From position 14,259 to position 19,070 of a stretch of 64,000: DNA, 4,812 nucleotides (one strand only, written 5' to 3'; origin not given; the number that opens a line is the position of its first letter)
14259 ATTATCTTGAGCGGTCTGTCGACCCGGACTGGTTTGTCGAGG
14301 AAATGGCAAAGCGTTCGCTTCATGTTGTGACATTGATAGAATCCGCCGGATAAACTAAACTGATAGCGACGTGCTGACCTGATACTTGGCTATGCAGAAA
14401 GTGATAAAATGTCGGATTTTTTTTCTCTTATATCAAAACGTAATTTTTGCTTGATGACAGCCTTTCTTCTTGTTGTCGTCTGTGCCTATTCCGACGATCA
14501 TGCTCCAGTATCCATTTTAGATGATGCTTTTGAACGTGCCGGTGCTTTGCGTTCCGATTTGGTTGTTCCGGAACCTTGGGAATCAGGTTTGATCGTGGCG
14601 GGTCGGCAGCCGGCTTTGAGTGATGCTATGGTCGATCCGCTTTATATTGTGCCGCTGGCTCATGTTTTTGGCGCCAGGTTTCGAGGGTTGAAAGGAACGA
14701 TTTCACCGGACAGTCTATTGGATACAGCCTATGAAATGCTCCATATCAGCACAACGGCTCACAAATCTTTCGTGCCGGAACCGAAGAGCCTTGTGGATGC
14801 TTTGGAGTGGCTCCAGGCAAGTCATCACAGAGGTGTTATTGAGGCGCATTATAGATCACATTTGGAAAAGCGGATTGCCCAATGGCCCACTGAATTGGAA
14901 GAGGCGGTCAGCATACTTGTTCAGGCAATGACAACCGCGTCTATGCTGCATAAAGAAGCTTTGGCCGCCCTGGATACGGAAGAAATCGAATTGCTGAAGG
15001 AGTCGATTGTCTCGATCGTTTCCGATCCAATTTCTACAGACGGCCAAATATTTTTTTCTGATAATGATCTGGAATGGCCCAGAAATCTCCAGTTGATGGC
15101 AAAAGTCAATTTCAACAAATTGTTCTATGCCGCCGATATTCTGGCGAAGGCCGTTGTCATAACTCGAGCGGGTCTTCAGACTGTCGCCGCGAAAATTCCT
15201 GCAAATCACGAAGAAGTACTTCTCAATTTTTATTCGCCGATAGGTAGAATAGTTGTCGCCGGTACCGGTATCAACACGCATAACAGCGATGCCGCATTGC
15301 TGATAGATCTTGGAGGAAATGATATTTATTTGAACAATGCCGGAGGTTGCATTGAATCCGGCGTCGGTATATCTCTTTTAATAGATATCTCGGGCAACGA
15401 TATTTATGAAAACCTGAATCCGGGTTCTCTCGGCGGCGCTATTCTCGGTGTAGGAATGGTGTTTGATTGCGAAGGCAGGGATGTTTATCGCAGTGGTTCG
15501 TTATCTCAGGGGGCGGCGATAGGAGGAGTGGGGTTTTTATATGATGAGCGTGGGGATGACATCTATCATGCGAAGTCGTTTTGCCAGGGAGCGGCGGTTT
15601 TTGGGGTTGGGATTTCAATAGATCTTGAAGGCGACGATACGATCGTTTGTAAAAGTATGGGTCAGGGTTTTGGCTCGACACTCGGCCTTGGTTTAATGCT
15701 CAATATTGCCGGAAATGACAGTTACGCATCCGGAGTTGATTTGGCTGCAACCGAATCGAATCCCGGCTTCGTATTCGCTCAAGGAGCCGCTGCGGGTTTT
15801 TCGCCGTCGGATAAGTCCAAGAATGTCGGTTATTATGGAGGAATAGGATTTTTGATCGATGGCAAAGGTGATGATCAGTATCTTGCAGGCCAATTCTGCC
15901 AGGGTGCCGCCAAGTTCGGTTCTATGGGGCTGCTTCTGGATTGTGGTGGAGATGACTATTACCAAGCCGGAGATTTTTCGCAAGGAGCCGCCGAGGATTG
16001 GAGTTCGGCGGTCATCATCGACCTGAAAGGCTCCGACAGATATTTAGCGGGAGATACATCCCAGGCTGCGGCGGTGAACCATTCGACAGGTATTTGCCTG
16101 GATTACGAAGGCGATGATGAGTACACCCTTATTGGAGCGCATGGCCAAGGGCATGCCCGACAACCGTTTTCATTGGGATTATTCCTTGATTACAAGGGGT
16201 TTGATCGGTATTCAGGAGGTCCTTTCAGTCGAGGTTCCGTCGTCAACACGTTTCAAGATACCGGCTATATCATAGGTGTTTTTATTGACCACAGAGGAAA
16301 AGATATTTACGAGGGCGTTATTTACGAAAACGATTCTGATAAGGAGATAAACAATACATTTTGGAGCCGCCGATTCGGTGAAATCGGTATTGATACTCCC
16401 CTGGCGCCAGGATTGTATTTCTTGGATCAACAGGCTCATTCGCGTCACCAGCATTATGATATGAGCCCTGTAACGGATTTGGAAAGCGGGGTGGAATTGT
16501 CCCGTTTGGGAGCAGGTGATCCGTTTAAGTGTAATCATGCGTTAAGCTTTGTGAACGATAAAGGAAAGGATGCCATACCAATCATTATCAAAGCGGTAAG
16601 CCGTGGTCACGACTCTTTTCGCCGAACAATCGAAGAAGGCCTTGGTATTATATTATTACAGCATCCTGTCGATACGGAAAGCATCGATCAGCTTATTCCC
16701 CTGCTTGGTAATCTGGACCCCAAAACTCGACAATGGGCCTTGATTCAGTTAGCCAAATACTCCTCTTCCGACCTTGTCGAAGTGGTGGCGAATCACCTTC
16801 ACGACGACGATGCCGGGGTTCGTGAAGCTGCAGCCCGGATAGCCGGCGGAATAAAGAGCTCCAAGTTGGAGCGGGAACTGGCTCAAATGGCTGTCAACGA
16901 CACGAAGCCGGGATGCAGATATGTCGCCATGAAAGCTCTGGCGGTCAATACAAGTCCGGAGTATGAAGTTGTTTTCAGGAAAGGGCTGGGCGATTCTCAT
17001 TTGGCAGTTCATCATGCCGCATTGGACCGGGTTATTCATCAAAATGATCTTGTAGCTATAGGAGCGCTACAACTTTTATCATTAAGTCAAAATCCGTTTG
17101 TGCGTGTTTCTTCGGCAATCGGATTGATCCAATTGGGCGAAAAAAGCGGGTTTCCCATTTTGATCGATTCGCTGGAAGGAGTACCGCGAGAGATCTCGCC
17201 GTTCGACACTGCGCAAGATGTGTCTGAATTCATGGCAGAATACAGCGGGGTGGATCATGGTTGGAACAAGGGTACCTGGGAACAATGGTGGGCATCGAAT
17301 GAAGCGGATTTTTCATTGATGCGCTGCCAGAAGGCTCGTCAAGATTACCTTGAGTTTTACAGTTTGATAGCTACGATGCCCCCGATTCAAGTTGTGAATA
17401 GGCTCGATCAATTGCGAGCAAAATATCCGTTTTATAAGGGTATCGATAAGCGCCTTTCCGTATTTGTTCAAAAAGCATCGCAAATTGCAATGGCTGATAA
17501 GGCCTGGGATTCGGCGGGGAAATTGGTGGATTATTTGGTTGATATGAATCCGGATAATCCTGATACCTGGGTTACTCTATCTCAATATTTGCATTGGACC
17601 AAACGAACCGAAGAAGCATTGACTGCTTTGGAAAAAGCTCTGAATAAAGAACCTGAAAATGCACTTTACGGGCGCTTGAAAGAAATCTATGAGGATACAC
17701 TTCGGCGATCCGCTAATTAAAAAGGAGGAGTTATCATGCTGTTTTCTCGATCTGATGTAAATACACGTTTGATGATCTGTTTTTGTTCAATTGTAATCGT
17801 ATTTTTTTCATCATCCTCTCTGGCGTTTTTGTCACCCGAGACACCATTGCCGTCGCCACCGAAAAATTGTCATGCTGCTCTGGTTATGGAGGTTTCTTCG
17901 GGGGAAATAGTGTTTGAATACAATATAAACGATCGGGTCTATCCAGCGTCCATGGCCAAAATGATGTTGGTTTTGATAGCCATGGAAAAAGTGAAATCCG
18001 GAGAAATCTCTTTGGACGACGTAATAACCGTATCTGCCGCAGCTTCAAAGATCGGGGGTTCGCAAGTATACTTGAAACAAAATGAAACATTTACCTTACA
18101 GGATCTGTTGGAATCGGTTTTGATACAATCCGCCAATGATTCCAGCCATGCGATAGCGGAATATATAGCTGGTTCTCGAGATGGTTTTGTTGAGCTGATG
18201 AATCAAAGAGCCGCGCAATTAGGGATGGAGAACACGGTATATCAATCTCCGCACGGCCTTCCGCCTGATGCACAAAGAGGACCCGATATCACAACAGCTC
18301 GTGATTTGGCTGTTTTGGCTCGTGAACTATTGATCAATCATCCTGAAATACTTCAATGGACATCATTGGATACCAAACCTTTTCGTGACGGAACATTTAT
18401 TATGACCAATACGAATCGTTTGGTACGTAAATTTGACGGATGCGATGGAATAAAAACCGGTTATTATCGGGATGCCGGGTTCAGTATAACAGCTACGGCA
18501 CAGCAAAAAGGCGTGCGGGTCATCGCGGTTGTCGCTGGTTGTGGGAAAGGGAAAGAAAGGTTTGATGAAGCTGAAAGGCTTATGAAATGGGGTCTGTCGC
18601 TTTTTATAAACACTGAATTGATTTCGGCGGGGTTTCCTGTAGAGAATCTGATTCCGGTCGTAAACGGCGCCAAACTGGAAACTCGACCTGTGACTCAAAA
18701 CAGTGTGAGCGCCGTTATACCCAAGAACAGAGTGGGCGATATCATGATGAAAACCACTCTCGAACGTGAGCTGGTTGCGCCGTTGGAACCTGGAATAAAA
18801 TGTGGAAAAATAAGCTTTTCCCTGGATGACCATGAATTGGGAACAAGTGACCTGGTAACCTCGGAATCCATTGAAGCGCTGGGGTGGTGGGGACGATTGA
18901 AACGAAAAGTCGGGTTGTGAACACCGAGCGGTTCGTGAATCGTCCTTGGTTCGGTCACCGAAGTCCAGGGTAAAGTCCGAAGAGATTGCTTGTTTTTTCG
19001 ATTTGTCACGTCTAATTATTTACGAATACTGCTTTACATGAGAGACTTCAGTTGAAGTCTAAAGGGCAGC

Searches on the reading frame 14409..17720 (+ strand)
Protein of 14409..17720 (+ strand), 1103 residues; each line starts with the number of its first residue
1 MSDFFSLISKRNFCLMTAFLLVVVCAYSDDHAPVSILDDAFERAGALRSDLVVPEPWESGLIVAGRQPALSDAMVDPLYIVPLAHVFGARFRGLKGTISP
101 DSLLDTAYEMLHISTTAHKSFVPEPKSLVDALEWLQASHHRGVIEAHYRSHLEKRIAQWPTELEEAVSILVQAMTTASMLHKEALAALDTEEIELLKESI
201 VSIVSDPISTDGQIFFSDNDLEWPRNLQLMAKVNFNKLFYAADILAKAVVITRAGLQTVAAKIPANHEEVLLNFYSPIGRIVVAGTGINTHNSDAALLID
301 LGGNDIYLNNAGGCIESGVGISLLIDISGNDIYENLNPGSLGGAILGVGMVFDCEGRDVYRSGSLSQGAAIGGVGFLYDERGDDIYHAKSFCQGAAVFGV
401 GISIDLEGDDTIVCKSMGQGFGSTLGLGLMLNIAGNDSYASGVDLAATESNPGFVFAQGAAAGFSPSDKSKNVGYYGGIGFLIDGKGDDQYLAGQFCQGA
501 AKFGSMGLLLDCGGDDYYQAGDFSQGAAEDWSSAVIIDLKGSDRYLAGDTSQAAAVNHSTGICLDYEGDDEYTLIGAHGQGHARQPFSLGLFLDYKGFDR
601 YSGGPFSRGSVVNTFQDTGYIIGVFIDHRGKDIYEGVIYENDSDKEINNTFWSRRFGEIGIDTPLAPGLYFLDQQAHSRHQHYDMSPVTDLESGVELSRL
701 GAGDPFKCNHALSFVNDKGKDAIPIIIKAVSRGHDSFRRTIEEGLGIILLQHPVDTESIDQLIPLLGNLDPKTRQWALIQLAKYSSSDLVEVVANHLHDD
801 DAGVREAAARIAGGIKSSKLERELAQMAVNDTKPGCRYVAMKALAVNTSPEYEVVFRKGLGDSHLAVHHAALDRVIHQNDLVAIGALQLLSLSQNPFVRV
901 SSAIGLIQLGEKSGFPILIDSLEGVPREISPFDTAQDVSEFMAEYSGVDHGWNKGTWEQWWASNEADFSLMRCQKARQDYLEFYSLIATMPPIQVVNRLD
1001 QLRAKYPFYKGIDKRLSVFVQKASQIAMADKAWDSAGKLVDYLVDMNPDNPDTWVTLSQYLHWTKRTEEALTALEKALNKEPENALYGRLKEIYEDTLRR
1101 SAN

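Call 36: search_protein_families(library=pfam, proteins=[window:14409-17720:+], max_evalue=0.0001)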
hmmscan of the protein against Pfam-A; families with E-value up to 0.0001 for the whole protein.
window:14409-17720:+ (1103 aa): 2 families
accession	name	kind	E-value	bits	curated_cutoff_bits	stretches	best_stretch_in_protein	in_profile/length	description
PF13646.12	HEAT_2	-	8.4e-13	48.9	27.7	1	759-845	1-88/88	HEAT repeats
PF14559.12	TPR_19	-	1.3e-07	32.2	25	1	1027-1091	1-65/68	Tetratricopeptide repeat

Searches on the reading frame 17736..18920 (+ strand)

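Call 36: search_protein_families(library=pfam, proteins=[window:17736-18920:+], max_evalue=0.0001)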
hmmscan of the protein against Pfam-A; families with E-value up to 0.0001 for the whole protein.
window:17736-18920:+ (394 aa): 3 families
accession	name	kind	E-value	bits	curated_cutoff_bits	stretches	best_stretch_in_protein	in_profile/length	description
PF00768.25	Peptidase_S11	-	1.9e-60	204.7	27.6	1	44-268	11-236/239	D-alanyl-D-alanine carboxypeptidase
PF13354.11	Beta-lactamase2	-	4e-20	72.5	22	1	49-199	3-147/214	Beta-lactamase enzyme family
PF07943.18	PBP5_C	-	1e-09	38.8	21.2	1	292-380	3-90/91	Penicillin-binding protein 5, C-terminal domain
